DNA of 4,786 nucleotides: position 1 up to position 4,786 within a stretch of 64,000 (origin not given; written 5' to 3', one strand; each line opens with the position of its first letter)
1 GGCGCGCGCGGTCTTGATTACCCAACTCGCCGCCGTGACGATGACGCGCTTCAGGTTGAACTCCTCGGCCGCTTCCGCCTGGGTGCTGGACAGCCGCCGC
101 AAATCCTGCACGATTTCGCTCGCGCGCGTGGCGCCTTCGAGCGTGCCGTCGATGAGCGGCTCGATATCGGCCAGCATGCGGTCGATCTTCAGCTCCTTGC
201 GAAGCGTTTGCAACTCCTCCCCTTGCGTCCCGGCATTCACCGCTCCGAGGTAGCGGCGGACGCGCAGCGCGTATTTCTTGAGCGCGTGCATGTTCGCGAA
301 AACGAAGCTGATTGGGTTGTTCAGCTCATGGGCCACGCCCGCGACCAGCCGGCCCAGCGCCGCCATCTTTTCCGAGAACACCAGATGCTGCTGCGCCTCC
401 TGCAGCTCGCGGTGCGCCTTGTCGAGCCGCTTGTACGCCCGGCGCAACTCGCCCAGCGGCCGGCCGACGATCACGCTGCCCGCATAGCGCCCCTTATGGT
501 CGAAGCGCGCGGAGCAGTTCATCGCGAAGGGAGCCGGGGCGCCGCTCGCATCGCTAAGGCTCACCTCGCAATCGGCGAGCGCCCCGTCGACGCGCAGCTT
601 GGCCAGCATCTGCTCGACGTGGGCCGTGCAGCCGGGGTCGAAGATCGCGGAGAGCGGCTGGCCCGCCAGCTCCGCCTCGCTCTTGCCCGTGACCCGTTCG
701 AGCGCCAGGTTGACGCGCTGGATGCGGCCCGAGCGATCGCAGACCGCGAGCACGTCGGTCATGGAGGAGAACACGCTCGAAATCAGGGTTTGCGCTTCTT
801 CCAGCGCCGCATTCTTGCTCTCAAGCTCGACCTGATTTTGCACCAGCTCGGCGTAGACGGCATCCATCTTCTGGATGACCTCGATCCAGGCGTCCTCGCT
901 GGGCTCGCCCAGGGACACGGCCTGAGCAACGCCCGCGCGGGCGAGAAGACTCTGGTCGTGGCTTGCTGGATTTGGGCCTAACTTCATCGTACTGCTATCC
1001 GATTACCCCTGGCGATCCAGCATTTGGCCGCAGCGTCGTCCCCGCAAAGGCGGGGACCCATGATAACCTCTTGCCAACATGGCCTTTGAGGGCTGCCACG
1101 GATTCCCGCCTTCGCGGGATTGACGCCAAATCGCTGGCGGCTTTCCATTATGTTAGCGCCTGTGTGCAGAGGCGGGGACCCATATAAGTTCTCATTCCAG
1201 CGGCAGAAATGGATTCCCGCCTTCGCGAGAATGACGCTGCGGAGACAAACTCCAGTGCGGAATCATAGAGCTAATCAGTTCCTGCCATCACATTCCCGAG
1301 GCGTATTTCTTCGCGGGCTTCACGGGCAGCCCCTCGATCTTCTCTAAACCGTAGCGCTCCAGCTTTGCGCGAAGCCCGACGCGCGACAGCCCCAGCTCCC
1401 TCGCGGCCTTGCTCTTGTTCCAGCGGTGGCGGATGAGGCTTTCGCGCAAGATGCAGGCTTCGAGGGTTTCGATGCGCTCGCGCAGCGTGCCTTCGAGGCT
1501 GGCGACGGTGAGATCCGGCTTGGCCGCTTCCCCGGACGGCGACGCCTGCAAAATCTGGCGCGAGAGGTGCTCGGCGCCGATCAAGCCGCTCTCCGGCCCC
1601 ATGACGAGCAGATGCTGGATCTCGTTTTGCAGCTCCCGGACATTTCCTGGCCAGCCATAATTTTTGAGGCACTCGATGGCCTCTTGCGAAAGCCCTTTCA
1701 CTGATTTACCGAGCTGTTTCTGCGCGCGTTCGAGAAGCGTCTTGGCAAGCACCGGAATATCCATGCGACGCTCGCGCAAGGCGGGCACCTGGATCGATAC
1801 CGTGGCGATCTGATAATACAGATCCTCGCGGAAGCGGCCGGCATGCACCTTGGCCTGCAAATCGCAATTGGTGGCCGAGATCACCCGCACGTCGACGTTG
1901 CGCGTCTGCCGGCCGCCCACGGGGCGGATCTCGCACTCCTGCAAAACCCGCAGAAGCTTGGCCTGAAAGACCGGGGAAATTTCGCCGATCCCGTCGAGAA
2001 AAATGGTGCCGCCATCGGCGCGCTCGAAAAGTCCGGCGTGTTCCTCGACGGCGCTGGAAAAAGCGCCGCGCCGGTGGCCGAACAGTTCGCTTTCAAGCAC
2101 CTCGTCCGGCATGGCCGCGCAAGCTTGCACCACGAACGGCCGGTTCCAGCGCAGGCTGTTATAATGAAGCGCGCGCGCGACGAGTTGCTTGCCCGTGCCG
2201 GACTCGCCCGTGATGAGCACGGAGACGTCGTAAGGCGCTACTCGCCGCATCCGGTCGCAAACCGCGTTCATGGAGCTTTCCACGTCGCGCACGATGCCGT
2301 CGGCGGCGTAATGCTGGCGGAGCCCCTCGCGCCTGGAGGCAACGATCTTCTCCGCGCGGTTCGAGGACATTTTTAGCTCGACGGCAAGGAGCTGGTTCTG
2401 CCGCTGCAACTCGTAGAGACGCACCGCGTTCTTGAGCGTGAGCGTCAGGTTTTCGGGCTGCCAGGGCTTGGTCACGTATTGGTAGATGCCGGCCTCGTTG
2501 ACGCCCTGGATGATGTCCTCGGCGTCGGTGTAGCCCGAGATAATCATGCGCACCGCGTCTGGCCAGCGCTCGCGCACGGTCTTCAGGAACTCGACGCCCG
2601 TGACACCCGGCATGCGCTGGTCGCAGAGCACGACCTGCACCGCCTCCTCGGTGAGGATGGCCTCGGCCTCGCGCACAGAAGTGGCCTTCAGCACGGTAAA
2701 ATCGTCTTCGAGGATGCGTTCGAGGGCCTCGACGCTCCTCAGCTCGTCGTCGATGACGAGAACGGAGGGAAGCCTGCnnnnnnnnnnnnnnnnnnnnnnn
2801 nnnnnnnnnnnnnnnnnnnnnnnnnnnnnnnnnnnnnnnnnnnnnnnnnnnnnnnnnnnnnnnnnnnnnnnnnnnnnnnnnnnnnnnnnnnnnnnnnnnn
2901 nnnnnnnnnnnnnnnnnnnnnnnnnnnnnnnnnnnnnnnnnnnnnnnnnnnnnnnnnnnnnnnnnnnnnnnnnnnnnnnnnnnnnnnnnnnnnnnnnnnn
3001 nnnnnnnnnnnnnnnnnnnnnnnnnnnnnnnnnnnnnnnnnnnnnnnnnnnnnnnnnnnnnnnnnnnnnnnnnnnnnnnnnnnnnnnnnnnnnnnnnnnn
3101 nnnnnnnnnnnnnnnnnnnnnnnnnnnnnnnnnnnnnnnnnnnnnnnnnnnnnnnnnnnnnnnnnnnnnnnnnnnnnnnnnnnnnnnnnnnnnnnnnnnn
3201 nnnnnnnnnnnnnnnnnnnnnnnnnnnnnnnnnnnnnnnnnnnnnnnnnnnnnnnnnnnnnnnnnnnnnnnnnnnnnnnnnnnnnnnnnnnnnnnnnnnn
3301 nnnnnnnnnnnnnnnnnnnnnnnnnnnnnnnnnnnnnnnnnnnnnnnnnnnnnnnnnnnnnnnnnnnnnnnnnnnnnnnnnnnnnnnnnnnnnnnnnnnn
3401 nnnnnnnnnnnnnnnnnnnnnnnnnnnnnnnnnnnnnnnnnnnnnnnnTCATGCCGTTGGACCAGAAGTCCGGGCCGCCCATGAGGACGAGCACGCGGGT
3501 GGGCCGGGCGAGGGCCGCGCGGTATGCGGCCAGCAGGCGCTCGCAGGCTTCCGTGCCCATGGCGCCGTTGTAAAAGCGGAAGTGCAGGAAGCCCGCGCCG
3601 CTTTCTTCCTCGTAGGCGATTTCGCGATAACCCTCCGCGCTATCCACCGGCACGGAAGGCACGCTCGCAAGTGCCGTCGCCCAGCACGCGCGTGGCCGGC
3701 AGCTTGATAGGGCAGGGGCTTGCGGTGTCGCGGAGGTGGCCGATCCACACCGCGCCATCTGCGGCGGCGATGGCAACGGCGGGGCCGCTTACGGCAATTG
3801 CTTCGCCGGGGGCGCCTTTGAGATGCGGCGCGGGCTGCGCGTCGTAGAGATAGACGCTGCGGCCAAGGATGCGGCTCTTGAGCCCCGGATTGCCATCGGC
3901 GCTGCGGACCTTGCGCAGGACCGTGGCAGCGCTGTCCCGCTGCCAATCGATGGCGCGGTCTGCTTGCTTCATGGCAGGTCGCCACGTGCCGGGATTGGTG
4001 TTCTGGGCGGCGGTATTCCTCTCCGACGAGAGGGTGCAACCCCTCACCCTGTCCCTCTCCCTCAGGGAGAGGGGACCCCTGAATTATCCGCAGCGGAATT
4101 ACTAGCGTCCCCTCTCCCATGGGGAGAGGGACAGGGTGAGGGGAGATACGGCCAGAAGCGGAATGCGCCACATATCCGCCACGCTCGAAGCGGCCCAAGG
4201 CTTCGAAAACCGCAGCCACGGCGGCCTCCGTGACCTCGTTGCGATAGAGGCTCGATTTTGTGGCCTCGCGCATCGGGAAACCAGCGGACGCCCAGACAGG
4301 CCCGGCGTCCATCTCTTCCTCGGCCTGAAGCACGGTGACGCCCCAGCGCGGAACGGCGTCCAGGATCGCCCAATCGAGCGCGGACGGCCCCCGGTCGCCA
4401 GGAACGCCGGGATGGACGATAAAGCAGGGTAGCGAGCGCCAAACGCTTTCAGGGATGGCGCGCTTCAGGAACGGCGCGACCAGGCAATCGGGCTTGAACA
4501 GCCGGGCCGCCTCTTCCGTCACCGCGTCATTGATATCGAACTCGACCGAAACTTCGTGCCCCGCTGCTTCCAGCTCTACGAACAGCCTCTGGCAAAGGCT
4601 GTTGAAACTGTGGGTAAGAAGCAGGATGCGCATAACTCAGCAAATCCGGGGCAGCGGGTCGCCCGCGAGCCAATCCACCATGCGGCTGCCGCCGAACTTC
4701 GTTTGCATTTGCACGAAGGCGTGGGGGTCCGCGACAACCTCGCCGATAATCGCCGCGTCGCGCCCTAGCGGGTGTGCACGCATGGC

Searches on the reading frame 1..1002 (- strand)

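Call 49: search_protein_families(library=pfam, proteins=[window:1-1002:-], max_evalue=0.0001)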
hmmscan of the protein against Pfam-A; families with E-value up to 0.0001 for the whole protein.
window:1-1002:- (334 aa): 4 families
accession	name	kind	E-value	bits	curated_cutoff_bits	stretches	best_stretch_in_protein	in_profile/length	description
PF08448.16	PAS_4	-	3e-12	47.2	23.1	1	78-188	1-110/110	PAS fold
PF13426.13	PAS_9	-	3.3e-09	37.4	27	1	85-179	4-97/103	PAS domain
PF00512.31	HisKA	-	3.6e-07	30.6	26.9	1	216-309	2-65/66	His Kinase A (phospho-acceptor) domain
PF00989.32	PAS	-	8.1e-07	29.5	22.6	1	75-182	4-112/113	PAS fold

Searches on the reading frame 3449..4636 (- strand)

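Call 16: search_protein_families(library=pfam, proteins=[window:3449-4636:-], max_evalue=0.001)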
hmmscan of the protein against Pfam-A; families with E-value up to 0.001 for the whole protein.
window:3449-4636:- (395 aa): 1 family
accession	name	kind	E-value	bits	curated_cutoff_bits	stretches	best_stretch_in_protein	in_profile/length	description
PF00551.24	Formyl_trans_N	-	4e-07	30.4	26.1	1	41-146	72-180/181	Formyl transferase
